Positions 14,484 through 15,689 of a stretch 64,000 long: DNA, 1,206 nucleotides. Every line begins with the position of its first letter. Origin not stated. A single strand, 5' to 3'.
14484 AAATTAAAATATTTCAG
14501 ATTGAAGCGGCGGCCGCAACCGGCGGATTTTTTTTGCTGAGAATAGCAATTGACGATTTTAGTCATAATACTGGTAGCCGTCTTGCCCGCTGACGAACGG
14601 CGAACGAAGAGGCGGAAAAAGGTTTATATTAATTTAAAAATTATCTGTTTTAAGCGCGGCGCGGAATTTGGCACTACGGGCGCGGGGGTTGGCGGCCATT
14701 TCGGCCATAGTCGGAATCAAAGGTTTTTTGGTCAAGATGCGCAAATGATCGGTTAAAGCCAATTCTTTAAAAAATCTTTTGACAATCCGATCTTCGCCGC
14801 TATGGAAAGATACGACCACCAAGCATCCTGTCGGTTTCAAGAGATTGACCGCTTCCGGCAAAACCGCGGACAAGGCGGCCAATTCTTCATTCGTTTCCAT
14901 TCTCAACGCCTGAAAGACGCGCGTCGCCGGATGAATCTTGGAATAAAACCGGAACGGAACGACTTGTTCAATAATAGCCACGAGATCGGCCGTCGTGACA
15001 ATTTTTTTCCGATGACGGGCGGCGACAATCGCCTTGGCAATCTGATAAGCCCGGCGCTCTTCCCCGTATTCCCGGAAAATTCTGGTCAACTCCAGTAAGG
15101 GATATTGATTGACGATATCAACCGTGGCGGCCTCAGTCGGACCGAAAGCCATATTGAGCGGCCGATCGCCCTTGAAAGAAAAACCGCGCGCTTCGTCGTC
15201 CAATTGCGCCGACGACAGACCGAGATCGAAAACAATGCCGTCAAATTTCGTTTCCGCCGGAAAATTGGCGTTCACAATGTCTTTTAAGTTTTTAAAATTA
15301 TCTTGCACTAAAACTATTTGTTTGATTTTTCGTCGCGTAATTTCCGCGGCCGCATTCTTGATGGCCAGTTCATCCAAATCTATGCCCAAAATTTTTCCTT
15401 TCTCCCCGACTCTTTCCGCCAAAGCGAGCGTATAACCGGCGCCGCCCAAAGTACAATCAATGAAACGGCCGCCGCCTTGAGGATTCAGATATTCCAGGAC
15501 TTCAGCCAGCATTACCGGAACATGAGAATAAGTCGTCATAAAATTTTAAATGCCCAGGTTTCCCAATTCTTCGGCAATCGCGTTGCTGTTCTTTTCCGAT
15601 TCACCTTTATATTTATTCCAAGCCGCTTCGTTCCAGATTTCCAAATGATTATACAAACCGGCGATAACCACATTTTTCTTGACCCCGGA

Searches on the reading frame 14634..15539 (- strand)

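Call 51: search_protein_families(library=pfam, proteins=[window:14634-15539:-], max_evalue=0.001)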
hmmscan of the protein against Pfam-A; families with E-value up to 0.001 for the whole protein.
window:14634-15539:- (301 aa): 7 families
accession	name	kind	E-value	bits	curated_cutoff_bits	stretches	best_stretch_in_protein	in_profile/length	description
PF01795.25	Methyltransf_5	-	3.9e-89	299.6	27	1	4-297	2-308/309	MraW methylase family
PF13847.12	Methyltransf_31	-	2.3e-09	37.5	27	1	23-105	4-81/145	Methyltransferase domain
PF01209.24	Ubie_methyltran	-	5e-07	29.8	20.1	1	16-88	41-113/233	ubiE/COQ5 methyltransferase family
PF13649.12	Methyltransf_25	-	1.8e-05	25.7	27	1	28-104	3-70/97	Methyltransferase domain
PF01135.25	PCMT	-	0.00014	22.1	20.3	1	5-78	56-129/210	Protein-L-isoaspartate(D-aspartate) O-methyltransferase (PCMT)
PF06962.18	rRNA_methylase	-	0.00016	22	22.7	0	50-107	1-53/137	Putative rRNA methylase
PF08704.16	GCD14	-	0.00033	20.8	26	0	14-106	32-121/247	tRNA methyltransferase complex GCD14 subunit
